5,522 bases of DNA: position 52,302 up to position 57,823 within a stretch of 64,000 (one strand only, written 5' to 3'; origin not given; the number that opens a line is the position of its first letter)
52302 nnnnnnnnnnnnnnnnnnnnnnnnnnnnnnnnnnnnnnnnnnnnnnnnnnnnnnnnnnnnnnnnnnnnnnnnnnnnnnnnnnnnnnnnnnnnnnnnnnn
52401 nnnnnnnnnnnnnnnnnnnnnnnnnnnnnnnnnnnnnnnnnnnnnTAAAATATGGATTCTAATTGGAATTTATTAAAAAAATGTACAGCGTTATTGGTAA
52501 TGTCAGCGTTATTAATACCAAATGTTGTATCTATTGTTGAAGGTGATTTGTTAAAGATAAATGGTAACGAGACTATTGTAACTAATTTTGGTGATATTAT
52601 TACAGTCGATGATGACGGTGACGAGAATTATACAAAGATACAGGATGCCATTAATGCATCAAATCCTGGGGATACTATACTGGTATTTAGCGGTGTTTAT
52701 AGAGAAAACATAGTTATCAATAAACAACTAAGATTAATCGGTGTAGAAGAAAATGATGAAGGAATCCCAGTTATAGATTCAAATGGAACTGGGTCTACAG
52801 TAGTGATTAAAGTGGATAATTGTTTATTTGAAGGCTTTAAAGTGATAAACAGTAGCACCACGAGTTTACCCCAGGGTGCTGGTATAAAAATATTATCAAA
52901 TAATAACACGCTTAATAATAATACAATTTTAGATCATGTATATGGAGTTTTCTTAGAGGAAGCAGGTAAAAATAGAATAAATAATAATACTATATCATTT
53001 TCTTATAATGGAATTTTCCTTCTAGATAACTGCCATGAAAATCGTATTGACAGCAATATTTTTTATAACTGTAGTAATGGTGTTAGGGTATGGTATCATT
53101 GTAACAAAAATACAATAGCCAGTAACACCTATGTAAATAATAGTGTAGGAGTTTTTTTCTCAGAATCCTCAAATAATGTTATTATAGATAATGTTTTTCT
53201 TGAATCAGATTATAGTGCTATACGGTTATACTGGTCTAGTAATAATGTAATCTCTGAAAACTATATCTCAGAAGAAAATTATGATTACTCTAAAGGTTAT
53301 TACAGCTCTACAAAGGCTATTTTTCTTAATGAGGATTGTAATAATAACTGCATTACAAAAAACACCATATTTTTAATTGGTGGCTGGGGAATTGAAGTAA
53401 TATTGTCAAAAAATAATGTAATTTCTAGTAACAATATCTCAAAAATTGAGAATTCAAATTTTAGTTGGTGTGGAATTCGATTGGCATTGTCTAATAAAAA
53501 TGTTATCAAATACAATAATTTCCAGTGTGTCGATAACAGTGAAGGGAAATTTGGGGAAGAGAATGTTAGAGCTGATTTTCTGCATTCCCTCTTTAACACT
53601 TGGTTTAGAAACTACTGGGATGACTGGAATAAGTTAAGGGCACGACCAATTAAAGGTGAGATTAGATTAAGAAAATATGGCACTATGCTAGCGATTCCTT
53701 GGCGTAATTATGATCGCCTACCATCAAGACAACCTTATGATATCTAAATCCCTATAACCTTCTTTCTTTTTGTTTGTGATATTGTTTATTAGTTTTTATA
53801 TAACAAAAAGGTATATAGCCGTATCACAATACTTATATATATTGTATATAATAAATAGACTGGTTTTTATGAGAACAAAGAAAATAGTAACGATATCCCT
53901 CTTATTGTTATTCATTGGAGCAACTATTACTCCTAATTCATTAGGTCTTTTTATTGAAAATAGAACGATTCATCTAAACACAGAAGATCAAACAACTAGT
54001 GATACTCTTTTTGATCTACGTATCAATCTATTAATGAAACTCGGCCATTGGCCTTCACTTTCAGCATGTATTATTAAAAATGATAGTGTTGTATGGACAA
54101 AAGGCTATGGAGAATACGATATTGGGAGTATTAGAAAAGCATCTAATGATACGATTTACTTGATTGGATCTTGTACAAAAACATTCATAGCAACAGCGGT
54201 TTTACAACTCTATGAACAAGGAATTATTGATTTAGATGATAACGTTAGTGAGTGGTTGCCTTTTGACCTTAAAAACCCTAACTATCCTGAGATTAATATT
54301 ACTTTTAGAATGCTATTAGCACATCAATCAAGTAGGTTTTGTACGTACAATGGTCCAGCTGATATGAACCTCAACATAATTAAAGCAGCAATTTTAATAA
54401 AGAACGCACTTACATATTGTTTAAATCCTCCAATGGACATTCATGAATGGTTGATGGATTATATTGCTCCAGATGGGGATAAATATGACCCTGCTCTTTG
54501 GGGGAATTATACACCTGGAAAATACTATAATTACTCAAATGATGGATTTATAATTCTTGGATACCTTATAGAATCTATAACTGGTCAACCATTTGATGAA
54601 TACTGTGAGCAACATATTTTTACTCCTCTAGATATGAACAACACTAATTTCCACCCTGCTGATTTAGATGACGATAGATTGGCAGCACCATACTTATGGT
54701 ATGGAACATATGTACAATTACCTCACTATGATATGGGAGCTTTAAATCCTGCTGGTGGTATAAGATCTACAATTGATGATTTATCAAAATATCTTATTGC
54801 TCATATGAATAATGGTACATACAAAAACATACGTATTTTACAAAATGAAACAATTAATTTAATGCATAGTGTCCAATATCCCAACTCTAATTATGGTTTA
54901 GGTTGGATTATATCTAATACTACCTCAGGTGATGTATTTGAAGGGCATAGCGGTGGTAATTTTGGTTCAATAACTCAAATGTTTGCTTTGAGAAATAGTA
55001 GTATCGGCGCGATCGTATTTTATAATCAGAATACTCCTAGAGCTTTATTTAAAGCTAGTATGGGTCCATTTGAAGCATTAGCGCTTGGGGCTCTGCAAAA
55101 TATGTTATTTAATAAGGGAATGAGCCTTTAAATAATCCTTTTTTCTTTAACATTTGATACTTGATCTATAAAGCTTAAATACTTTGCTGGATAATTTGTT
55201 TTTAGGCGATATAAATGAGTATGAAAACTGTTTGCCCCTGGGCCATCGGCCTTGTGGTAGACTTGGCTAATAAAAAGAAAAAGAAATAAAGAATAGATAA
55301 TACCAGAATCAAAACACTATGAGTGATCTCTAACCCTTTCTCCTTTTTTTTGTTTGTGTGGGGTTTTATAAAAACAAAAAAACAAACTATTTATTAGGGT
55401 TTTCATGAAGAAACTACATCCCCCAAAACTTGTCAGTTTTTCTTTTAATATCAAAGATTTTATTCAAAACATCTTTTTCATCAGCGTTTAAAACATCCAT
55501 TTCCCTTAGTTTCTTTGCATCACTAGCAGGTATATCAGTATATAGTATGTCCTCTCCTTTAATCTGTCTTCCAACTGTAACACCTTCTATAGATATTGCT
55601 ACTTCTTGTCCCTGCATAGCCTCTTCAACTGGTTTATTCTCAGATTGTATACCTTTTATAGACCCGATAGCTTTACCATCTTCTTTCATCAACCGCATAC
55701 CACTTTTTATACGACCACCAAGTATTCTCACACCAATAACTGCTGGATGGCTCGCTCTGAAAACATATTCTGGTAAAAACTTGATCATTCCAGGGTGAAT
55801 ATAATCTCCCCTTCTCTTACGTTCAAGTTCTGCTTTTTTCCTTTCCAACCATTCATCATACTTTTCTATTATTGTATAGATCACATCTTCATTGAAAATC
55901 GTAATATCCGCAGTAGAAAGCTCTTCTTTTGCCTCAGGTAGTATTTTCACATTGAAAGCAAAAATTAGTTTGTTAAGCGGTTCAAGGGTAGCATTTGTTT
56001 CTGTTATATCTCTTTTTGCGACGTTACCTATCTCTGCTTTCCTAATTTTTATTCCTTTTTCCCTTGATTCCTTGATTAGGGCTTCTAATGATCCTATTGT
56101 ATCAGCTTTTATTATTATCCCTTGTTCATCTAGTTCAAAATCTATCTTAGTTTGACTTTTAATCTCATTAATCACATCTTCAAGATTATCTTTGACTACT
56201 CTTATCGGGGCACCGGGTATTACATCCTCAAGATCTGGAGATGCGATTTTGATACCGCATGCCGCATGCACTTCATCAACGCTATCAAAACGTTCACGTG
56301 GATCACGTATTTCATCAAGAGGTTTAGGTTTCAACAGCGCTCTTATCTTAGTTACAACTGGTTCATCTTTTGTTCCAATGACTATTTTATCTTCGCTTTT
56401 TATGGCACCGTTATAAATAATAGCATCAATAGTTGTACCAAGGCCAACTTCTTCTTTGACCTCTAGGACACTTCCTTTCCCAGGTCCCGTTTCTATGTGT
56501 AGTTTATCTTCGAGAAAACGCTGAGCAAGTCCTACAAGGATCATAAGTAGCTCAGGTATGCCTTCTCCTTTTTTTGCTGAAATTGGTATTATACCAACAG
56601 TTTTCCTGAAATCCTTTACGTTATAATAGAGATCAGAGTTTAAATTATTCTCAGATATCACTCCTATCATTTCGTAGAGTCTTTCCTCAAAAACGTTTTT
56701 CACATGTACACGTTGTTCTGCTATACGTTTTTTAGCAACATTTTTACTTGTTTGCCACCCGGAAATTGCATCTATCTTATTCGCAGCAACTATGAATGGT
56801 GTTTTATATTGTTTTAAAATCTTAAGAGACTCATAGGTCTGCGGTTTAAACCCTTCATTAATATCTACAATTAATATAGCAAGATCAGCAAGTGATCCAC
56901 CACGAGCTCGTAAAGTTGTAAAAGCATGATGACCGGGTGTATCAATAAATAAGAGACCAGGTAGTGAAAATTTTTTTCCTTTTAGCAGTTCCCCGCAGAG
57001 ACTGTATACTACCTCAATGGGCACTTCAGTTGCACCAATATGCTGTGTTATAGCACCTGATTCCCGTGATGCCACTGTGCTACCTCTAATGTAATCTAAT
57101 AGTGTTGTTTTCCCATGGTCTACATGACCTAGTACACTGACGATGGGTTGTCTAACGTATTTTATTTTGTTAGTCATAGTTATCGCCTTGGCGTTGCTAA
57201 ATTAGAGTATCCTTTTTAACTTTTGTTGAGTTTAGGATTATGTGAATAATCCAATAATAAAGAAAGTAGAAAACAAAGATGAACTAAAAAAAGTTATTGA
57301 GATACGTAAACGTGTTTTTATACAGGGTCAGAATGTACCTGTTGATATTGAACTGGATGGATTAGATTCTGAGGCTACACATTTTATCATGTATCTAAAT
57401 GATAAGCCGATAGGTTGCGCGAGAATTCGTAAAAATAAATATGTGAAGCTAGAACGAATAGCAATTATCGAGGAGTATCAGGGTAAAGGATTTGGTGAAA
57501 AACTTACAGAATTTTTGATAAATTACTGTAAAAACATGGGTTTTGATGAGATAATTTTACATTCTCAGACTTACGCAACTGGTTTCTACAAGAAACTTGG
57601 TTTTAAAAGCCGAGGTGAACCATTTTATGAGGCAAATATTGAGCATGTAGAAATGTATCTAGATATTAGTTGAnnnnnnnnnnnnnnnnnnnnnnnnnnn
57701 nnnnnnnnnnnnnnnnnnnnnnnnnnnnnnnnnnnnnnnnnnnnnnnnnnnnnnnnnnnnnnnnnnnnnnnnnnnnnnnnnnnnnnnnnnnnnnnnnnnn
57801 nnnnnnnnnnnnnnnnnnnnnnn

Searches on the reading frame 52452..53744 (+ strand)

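Call 12: search_protein_families(library=pfam, proteins=[window:52452-53744:+], max_evalue=0.0001)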
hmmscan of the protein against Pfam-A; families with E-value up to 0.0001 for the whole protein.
window:52452-53744:+ (431 aa): 2 families
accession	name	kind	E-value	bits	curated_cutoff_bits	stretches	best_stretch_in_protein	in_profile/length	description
PF05048.19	NosD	-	3e-25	89.3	23.6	3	191-293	65-167/212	Periplasmic copper-binding protein (NosD)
PF13229.12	Beta_helix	-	5.4e-18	65.6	25.9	2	108-248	18-157/158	Right handed beta helix region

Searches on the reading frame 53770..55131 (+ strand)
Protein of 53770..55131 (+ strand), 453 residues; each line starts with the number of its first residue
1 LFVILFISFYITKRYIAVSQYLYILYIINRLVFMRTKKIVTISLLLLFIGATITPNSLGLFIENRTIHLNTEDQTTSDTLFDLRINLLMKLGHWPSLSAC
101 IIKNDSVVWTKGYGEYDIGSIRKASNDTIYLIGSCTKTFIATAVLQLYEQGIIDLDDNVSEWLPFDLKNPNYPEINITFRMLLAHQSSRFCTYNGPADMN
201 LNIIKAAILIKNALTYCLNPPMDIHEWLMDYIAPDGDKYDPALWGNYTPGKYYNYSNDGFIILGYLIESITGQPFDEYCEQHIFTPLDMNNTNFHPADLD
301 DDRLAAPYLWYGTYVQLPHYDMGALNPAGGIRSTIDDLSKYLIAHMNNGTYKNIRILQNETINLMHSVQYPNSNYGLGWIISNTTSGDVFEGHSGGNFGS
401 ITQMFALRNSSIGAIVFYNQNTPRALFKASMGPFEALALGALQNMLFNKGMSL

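Call 3: search_protein_families(library=pfam, proteins=[window:53770-55131:+], max_evalue=0.01)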
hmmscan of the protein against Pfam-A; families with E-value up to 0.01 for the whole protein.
window:53770-55131:+ (453 aa): 1 family
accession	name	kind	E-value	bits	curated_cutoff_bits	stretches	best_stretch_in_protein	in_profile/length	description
PF00144.29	Beta-lactamase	-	1.5e-57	195.7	27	1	89-423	9-313/329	Beta-lactamase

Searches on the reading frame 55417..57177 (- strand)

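Call 3: search_protein_families(library=pfam, proteins=[window:55417-57177:-], max_evalue=0.01)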
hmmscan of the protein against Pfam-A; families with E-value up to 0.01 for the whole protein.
window:55417-57177:- (587 aa): 7 families
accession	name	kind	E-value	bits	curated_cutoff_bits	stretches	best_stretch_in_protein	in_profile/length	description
PF00009.33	GTP_EFTU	-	4.9e-33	114.7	26.5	1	12-218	5-186/188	Elongation factor Tu GTP binding domain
PF14578.12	GTP_EFTU_D4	-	5.5e-31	106.8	23.8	1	462-546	2-86/86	Elongation factor Tu domain 4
PF11987.13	IF-2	-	1.2e-17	64.3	27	1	336-440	12-116/117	Translation-initiation factor 2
PF03144.31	GTP_EFTU_D2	-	1.7e-13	51.3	30.3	2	247-325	1-72/73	Elongation factor Tu domain 2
PF01926.29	MMR_HSR1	-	2.2e-07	31.4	21.9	1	13-134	2-113/113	50S ribosome-binding GTPase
PF03029.23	ATP_bind_1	-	3e-05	24.4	27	1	74-212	92-232/240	Conserved hypothetical ATP binding protein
PF00350.29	Dynamin_N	-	0.00091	19.7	27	0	13-46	1-34/168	Dynamin family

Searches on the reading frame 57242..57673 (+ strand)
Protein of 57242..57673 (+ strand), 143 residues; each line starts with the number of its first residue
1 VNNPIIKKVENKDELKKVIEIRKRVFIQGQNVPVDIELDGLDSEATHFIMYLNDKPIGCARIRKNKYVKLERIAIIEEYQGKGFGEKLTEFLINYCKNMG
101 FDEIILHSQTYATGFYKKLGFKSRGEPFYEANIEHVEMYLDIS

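Call 3: search_protein_families(library=pfam, proteins=[window:57242-57673:+], max_evalue=0.01)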
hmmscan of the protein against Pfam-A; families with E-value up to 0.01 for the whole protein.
window:57242-57673:+ (143 aa): 7 families
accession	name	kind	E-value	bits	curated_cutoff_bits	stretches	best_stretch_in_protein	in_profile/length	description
PF13673.13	Acetyltransf_10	-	5.3e-21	75.4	23.6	1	42-140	28-126/128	Acetyltransferase (GNAT) domain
PF00583.31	Acetyltransf_1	-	1.3e-16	61.3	20.7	1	34-121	20-116/116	Acetyltransferase (GNAT) family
PF13508.13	Acetyltransf_7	-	1.2e-14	54.8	27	1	45-122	3-83/84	Acetyltransferase (GNAT) domain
PF08445.16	FR47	-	0.00017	21.9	22.1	1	60-124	14-80/86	FR47-like protein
PF14542.12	Acetyltransf_CG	-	0.0028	18.2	30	1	50-101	4-58/80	GCN5-related N-acetyl-transferase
PF21926.2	FeeM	-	0.0032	17.7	27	0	63-132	76-147/158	N-acyl amino acid synthase FeeM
PF13420.13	Acetyltransf_4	-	0.0098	16.4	24.3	0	48-125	52-138/155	Acetyltransferase (GNAT) domain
